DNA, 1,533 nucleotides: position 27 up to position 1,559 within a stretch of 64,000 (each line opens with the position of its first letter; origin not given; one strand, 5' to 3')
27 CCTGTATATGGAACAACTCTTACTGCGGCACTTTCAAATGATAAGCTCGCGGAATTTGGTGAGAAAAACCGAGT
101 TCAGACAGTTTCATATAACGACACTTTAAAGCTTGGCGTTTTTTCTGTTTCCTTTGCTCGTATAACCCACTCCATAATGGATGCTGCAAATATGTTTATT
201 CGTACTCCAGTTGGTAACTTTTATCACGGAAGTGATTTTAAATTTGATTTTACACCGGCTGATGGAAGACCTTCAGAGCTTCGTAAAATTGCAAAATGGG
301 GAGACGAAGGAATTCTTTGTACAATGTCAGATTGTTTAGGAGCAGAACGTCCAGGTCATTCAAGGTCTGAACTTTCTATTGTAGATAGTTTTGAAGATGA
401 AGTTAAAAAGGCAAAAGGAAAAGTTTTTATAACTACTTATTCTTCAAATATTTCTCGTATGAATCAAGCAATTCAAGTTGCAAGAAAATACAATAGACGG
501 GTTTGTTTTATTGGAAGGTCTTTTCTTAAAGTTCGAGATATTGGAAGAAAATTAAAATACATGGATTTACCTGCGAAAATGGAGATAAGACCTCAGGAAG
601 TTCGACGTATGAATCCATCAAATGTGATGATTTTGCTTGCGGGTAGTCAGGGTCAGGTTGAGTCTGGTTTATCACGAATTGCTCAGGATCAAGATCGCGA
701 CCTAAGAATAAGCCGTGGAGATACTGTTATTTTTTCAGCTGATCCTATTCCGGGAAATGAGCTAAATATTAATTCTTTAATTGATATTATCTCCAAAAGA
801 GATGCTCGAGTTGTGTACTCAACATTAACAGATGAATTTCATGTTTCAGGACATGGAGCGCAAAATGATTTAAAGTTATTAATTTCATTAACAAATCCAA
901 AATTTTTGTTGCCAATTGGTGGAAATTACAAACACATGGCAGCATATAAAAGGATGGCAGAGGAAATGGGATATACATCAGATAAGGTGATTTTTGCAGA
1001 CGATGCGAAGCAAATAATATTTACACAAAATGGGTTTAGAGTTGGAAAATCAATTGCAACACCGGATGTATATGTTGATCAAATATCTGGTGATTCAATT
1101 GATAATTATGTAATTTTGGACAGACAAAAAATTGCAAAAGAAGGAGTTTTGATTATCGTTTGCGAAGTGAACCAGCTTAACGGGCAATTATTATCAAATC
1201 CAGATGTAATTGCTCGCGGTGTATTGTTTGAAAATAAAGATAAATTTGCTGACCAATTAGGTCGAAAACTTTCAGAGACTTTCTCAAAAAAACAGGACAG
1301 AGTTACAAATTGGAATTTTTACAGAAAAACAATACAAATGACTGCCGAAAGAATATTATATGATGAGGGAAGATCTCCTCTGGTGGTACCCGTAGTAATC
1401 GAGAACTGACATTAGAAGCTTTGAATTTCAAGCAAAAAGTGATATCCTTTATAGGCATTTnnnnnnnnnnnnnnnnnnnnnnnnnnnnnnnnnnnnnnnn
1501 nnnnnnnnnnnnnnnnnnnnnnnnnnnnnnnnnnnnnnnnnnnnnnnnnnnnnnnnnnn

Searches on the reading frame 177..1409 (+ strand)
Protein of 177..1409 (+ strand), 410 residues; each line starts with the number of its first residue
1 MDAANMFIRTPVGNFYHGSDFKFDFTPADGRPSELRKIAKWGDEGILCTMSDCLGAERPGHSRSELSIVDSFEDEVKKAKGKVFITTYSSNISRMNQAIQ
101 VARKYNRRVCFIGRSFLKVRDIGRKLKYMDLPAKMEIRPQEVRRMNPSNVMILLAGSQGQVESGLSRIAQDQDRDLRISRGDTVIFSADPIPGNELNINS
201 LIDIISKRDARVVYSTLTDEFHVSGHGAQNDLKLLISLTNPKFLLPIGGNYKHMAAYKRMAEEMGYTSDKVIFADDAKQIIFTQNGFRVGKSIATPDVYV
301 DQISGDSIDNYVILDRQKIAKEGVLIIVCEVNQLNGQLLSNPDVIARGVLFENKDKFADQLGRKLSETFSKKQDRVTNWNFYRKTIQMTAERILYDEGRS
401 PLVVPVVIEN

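Call 38: find_encoding_contigs(protein=window:177-1409:+, flank=10000, max_places=1)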
Protein window:177-1409:+ (410 aa): no gene with exactly this product is on record in the collection.
